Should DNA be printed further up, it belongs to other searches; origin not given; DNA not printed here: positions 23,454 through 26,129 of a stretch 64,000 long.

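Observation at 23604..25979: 791-aa orphan protein with an internal duplication of a degenerate GGDEF-like palm domain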

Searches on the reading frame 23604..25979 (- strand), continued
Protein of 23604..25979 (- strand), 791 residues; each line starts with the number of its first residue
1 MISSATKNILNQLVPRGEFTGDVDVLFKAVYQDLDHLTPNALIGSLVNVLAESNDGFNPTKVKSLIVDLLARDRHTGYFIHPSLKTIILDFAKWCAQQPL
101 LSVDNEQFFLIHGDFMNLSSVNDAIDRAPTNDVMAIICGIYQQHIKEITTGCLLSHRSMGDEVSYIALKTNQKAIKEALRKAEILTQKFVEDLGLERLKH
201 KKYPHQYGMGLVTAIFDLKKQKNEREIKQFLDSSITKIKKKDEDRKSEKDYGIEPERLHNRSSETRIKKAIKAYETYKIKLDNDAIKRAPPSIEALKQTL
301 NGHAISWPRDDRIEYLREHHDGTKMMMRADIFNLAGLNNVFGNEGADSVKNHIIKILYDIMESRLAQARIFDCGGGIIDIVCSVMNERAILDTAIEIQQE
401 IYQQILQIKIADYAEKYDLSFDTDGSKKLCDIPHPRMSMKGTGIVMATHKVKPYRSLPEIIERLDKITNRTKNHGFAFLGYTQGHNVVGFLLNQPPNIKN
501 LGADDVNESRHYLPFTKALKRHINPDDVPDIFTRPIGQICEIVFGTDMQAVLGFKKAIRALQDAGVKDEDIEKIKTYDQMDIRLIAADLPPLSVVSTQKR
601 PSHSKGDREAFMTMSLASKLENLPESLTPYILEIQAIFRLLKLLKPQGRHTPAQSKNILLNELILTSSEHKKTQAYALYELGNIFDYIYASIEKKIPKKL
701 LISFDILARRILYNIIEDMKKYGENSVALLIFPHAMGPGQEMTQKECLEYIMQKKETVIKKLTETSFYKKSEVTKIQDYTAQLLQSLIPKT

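Call 30: search_protein_representatives(alignment_id=A1)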
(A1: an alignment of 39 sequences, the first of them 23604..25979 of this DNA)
Query: 39 sequences, 812 profile positions. Proteins with E-value up to 0.001 (for the whole library): 242; up to 1e-10: 74; up to 1e-30: 20. The best 150 are listed.
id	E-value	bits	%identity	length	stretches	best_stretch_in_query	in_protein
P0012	0.0e+00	1325.6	-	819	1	1-804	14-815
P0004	0.0e+00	1161.5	-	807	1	1-799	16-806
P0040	1.5e-253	860.2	-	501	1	1-498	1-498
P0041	2.1e-85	304.0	-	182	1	1-181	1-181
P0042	1.3e-78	281.6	-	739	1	79-796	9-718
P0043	3.9e-69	250.2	-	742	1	104-797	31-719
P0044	3.3e-59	217.4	-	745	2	328-776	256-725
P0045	1.4e-58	215.3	-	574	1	102-655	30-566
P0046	3.6e-58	214.0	-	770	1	102-805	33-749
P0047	6.0e-58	213.2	-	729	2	312-681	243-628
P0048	9.2e-57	209.3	-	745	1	103-784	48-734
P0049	7.6e-54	199.7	-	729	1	101-777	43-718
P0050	2.7e-53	197.8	-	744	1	101-566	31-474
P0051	3.7e-53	197.4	-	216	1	596-808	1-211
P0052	9.9e-50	186.0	-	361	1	69-424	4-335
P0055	9.9e-40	153.0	-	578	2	86-275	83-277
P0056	1.3e-37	145.9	-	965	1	107-487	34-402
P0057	4.8e-34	134.2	-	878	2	64-275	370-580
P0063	9.1e-25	103.5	-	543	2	99-297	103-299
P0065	4.0e-23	98.0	-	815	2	72-237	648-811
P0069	7.7e-21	90.5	-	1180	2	314-465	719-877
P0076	2.2e-17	79.1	-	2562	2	70-256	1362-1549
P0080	2.8e-16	75.4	-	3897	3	96-256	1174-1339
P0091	1.3e-13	66.6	-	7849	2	96-240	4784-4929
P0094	6.6e-13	64.2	-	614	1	69-298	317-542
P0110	8.7e-11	57.2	-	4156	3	104-239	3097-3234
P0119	8.9e-10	53.9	-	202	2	328-367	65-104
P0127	4.4e-09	51.6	-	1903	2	331-459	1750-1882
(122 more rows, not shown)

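Call 31: search_protein_families(library=pfam, proteins=[P0042, P0043, P0046, P0048, P0056, P0057, P0065, P0069, P0076, P0055], max_evalue=0.01)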
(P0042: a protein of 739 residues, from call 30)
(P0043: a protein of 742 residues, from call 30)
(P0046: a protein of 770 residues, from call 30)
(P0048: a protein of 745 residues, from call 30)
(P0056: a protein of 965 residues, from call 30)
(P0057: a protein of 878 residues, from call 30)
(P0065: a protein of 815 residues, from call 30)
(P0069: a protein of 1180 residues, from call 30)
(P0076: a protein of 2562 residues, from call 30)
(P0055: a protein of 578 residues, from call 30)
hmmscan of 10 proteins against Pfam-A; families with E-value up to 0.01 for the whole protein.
P0042 (739 aa): 1 family
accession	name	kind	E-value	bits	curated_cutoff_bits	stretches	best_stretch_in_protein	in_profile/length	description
PF00990.26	GGDEF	-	1e-06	29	23.8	1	8-118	4-112/161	Diguanylate cyclase, GGDEF domain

P0043 (742 aa): 1 family
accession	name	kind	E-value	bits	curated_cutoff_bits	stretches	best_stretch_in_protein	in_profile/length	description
PF00990.26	GGDEF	-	5.5e-05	23.4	23.8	0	33-115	34-112/161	Diguanylate cyclase, GGDEF domain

P0046 (770 aa): 0 families

P0048 (745 aa): 1 family
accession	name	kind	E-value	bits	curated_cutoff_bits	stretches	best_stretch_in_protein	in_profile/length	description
PF00990.26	GGDEF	-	8.9e-06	26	23.8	1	24-128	4-109/161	Diguanylate cyclase, GGDEF domain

P0056 (965 aa): 2 families
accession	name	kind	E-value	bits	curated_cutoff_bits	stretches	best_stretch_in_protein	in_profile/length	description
PF00990.26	GGDEF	-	2.1e-08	34.5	23.8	1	4-119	2-116/161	Diguanylate cyclase, GGDEF domain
PF00805.28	Pentapeptide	-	0.00028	20.8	20.2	1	775-804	7-36/40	Pentapeptide repeats (8 copies)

P0057 (878 aa): 2 families
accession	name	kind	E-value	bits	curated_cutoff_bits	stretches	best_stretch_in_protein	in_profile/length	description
PF00990.26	GGDEF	-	1.2e-08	35.3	23.8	1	640-736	4-102/161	Diguanylate cyclase, GGDEF domain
PF00560.39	LRR_1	-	0.0071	16.7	20.6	0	151-170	1-20/23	Leucine Rich Repeat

P0065 (815 aa): 1 family
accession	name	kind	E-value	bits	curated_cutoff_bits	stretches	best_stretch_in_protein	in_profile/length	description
PF00990.26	GGDEF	-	1.2e-22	80.9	23.8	2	404-569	2-159/161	Diguanylate cyclase, GGDEF domain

P0069 (1180 aa): 4 families
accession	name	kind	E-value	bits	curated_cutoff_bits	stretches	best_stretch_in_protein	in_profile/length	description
PF13699.11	eCIS_core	-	7.6e-41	138.6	22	2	362-438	2-78/79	eCIS core domain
PF00990.26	GGDEF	-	1.2e-09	38.5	23.8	2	990-1120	2-132/161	Diguanylate cyclase, GGDEF domain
PF11985.13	Phage_Mu_Gp27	-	0.0028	18.5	28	1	118-228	23-117/173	Bacteriophage Mu, Gp27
PF24305.1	P8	-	0.0093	16.3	27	0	796-822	37-63/66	Probiotic-derived P8 protein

P0076 (2562 aa): 3 families
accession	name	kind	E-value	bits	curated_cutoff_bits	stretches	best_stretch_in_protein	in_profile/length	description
PF00293.34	NUDIX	-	1.1e-08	35.6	21.1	1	2462-2530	5-81/134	NUDIX domain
PF16013.10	DUF4781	-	2.1e-05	24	27.9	1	889-1033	18-176/310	Domain of unknown function (DUF4781)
PF13480.13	Acetyltransf_6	-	0.00011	22.8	22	0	1673-1756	5-94/143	Acetyltransferase (GNAT) domain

P0055 (578 aa): 1 family
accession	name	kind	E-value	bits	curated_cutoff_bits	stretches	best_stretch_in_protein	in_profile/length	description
PF00990.26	GGDEF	-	2.9e-10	40.6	23.8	2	69-185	2-111/161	Diguanylate cyclase, GGDEF domain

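Call 40: find_encoding_contigs(protein=P0022, flank=8000, max_places=2)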
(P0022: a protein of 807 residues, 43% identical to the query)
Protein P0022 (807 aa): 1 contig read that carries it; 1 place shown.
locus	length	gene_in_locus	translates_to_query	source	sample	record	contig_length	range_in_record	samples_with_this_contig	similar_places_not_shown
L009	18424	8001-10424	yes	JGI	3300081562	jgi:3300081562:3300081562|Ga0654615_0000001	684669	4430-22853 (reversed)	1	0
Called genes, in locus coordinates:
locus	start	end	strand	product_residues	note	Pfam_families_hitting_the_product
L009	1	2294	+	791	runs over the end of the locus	PF02861:Clp_N, PF13191:AAA_16 (faint), PF00004:AAA, PF17871:AAA_lid_9, PF00004:AAA, PF07724:AAA_2, PF07728:AAA_5, PF10431:ClpB_D2-small, +7 more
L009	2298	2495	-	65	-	-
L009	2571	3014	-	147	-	-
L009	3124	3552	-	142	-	-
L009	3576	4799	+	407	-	PF01116:F_bP_aldolase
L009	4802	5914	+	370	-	PF13439:Glyco_transf_4, PF00534:Glycos_transf_1, PF13692:Glyco_trans_1_4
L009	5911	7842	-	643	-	PF16177:ACAS_N, PF00501:AMP-binding, PF13193:AMP-binding_C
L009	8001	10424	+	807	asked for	PF00990:GGDEF (faint)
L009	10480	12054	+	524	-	PF00309:Sigma54_AID, PF04963:Sigma54_CBD, PF04552:Sigma54_DBD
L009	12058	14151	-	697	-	-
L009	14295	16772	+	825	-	PF02518:HATPase_c, PF00204:DNA_gyraseB, PF01751:Toprim, PF21249:GyrB_hook, PF00986:DNA_gyraseB_C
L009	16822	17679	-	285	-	PF18348:SH3_16, PF00877:NLPC_P60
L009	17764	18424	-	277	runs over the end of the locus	PF04955:HupE_UreJ (faint)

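Call 41: find_encoding_contigs(protein=P0019, flank=8000, max_places=2)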
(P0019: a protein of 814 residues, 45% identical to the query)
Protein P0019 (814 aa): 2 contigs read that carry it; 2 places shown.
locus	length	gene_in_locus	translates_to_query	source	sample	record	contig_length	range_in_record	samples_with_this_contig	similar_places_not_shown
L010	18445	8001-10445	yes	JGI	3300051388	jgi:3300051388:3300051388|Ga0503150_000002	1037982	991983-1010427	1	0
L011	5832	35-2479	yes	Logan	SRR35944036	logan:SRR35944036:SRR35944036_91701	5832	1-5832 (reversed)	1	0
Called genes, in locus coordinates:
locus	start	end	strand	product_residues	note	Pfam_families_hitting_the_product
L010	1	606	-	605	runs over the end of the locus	PF00890:FAD_binding_2, PF02910:Succ_DH_flav_C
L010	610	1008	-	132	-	PF01127:Sdh_cyt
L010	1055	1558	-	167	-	PF01127:Sdh_cyt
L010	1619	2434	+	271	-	PF06629:MipA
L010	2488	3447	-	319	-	-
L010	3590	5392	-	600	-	PF00091:Tubulin, PF12327:FtsZ_C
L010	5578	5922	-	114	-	-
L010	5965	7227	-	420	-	PF11104:PilM_2, PF14450:FtsA (weak), PF02491:SHS2_FTSA, PF06723:MreB_Mbl, PF14450:FtsA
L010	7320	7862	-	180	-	PF00581:Rhodanese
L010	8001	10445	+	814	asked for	-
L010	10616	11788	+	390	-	PF00512:HisKA, PF02518:HATPase_c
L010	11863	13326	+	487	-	PF03448:MgtE_N, PF00571:CBS, PF01769:MgtE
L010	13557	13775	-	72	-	-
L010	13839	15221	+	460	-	PF00206:Lyase_1, PF14698:ASL_C2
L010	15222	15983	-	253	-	-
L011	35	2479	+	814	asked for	-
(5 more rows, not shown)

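Call 49: list_cluster_members(proteins=[P0042, P0043, P0046, P0055, P0057, P0063, P0069, P0076, P0080, P0091])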
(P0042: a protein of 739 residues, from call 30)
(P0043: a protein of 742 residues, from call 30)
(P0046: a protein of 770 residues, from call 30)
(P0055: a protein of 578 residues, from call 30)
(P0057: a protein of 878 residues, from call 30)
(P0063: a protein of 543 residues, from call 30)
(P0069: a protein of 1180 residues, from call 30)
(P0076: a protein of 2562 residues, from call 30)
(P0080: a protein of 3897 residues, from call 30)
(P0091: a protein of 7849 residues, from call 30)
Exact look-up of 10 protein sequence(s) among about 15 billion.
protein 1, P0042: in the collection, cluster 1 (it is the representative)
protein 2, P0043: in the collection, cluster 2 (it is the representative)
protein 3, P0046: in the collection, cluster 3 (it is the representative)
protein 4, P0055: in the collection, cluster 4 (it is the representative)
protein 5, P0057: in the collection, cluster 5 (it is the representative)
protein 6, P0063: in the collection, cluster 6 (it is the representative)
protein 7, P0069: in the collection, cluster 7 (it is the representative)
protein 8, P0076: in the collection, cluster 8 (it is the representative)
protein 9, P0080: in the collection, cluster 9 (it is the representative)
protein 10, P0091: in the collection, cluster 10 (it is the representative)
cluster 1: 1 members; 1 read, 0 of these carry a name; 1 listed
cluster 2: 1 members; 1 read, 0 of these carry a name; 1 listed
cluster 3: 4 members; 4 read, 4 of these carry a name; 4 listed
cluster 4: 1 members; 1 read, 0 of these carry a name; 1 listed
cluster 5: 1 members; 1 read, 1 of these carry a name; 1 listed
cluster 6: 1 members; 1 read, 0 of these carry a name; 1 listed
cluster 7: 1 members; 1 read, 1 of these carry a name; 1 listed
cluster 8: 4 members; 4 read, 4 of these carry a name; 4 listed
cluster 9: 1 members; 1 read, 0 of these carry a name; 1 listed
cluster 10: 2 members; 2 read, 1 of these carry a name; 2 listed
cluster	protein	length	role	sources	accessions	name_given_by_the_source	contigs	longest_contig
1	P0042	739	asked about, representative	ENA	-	-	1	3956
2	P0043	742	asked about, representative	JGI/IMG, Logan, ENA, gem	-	-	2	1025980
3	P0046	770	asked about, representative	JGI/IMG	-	GGDEF domain-containing protein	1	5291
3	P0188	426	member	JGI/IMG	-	hypothetical protein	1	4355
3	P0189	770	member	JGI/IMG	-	GGDEF domain-containing protein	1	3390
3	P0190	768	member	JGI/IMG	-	GGDEF domain-containing protein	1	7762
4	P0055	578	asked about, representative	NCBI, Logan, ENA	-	-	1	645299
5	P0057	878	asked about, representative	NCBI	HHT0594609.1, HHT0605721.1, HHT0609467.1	TPA: hypothetical protein ACTXXA_003154 [Legionella anisa]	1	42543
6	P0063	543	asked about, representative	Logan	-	-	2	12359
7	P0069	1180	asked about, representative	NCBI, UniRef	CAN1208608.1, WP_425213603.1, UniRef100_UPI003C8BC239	hypothetical protein TUMEXPCC7403_00205 [Tumidithrix helvetica PCC 7403] | eCIS core domain-containing protein n=1 Tax=Tumidithrix helvetica TaxID=3457545 ...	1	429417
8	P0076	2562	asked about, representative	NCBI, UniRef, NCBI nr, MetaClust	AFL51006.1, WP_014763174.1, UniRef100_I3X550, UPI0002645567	NUDIX domain-containing protein [Sinorhizobium fredii] | Nudix hydrolase domain-containing protein n=1 Tax=Sinorhizobium fredii (strain USDA 257) ... | status=active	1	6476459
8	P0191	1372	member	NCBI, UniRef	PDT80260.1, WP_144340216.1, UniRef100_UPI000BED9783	hypothetical protein, partial [Sinorhizobium sp. BJ1] | hypothetical protein n=1 Tax=Sinorhizobium sp. BJ1 TaxID=2035455 RepID=UPI000BED9783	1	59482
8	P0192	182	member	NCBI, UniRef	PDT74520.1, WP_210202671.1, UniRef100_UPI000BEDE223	hypothetical protein, partial [Sinorhizobium sp. BJ1] | hypothetical protein n=1 Tax=Sinorhizobium sp. BJ1 TaxID=2035455 RepID=UPI000BEDE223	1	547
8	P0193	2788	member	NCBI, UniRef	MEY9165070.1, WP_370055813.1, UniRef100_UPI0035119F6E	ADP-ribose pyrophosphatase YjhB (NUDIX family) [Sinorhizobium fredii] | NUDIX domain-containing protein n=1 Tax=Rhizobium fredii TaxID=380 RepID=UPI0035119F6E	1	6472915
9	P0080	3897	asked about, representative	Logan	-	-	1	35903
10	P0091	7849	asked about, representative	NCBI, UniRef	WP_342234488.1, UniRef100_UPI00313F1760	SAM-dependent methyltransferase [Inquilinus sp. OTU3971] | SAM-dependent methyltransferase n=1 Tax=Inquilinus sp. OTU3971 TaxID=3043855 ...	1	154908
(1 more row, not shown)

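Call 62: find_homologous_proteins(query=P0057, max_evalue=0.00001)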
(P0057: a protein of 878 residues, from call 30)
Query P0057 (878 aa): 5 proteins with E <= 0.00001 among 8000 candidates.
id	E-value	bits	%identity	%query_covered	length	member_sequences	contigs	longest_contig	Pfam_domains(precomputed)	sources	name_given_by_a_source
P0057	0.0e+0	1967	100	100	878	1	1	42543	PF00990.27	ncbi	ncbi:TPA: hypothetical protein ACTXXA_003154 [Legionella anisa]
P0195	6.8e-163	562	51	59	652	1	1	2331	PF00990.27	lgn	-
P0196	2.0e-157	544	48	60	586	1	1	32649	PF00990.27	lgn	-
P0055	3.8e-149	516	48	59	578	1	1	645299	PF00990.27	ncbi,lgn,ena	-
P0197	3.7e-7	47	32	12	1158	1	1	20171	PF13516.13,PF24758.2,PF00560.40,PF12799.14,PF13855.13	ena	-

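Call 65: find_encoding_contigs(protein=P0028, flank=5000, max_places=1)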
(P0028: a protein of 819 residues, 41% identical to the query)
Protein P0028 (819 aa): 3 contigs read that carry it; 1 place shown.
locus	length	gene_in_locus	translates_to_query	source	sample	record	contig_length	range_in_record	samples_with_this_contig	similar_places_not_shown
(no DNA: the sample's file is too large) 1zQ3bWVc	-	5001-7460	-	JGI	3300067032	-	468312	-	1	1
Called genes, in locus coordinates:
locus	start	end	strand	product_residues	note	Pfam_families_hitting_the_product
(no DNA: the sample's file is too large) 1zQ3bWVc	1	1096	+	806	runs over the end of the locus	PF02861:Clp_N, PF13191:AAA_16 (faint), PF00004:AAA, PF17871:AAA_lid_9, PF07724:AAA_2, PF00004:AAA, PF07728:AAA_5, PF10431:ClpB_D2-small, +6 more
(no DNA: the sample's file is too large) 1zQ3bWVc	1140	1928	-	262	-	-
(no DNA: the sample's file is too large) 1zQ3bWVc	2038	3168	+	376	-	PF01116:F_bP_aldolase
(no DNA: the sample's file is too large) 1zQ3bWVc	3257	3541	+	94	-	PF01541:GIY-YIG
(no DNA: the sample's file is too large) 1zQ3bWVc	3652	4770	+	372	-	PF00534:Glycos_transf_1, PF13692:Glyco_trans_1_4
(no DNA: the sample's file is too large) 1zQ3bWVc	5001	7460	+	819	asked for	PF00990:GGDEF (faint)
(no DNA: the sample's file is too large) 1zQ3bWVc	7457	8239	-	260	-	PF07963:N_methyl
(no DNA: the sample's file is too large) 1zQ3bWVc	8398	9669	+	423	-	PF00512:HisKA, PF02518:HATPase_c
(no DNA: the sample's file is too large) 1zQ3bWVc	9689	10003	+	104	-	-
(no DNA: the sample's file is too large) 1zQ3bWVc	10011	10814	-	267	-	-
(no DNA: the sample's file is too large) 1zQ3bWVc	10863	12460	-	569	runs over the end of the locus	PF01343:Peptidase_S49, PF25145:NfeD1b_N (weak), PF01343:Peptidase_S49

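Call 66: find_encoding_contigs(protein=P0023, flank=5000, max_places=1)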
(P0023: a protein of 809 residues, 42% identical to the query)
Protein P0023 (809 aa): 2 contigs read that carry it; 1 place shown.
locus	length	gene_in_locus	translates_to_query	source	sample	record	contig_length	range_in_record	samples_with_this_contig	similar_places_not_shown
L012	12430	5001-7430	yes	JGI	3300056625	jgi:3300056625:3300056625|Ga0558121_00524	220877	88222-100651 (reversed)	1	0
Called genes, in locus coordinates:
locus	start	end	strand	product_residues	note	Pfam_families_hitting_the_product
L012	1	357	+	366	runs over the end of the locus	PF05222:AlaDh_PNT_N, PF01262:AlaDh_PNT_C, PF01488:Shikimate_DH (weak), PF02826:2-Hacid_dh_C (weak)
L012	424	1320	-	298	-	PF05050:Methyltransf_21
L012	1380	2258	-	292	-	PF02629:CoA_binding, PF13607:Succ_CoA_lig, PF00549:Ligase_CoA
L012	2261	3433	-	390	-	PF08442:ATP-grasp_2, PF13549:ATP-grasp_5, PF24948:Citrate_synth_N, PF00549:Ligase_CoA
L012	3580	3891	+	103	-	-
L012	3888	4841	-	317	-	PF00056:Ldh_1_N, PF02866:Ldh_1_C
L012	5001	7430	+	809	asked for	-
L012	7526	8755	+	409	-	PF00512:HisKA, PF02518:HATPase_c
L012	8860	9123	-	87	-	PF10073:GapR_DNA-bd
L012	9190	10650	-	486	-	-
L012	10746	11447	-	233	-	PF04280:Tim44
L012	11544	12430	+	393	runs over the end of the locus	PF13086:AAA_11 (faint), PF13245:AAA_19, PF13604:AAA_30, PF01443:Viral_helicase1 (weak), PF09848:SLFN-g3_helicase (weak)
